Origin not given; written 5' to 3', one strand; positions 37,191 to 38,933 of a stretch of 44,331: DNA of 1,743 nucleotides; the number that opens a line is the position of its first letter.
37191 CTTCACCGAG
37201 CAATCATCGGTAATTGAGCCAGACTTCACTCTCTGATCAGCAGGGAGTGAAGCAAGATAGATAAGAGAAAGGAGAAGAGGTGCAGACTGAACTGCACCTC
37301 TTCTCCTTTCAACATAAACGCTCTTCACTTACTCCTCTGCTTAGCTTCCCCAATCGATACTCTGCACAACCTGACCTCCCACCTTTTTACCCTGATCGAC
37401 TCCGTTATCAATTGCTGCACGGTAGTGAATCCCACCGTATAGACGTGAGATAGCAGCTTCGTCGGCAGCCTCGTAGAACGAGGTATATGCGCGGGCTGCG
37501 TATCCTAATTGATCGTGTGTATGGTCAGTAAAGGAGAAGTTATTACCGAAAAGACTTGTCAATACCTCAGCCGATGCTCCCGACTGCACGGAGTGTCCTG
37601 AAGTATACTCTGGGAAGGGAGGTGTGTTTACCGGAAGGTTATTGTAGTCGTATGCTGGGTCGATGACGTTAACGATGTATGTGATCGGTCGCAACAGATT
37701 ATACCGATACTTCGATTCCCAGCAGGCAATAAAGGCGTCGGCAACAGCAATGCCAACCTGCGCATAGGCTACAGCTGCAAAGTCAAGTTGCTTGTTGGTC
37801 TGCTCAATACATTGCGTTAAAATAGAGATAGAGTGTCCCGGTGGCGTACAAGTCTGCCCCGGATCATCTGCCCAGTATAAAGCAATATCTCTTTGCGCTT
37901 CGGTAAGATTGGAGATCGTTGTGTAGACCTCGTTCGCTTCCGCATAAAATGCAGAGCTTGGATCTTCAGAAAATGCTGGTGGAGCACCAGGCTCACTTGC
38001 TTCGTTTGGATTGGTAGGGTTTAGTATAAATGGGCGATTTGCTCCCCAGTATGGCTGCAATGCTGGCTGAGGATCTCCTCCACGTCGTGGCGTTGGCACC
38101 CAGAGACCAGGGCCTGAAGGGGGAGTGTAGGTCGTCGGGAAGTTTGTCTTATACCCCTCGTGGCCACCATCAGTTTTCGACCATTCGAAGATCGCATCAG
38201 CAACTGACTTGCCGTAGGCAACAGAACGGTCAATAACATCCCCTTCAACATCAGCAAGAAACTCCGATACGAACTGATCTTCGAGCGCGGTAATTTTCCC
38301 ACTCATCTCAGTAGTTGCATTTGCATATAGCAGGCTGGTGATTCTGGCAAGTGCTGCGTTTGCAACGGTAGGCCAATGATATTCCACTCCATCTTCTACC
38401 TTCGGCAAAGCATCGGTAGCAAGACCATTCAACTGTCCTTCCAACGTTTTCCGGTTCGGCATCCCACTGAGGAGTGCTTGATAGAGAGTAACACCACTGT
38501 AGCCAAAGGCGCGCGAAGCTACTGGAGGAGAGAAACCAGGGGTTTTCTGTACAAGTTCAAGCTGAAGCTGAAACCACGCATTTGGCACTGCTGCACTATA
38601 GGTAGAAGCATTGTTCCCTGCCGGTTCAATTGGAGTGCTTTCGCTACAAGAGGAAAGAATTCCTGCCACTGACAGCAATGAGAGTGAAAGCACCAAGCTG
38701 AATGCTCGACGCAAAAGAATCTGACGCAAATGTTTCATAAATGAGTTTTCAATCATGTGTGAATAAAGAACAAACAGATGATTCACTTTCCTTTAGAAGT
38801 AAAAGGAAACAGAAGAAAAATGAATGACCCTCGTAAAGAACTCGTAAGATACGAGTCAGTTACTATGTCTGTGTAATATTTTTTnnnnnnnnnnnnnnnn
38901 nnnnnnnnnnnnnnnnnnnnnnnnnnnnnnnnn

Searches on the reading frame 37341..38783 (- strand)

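Call 55: search_protein_families(library=pfam, proteins=[window:37341-38783:-], max_evalue=0.001)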
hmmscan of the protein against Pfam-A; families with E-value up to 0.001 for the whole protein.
window:37341-38783:- (480 aa): 2 families
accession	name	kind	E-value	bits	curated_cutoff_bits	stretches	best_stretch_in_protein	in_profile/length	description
PF17897.7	VCPO_N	-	6.2e-07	29.9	29.3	1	81-214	34-171/216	Vanadium chloroperoxidase N-terminal domain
PF01569.27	PAP2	-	2e-06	28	27.2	1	345-458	9-107/130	PAP2 superfamily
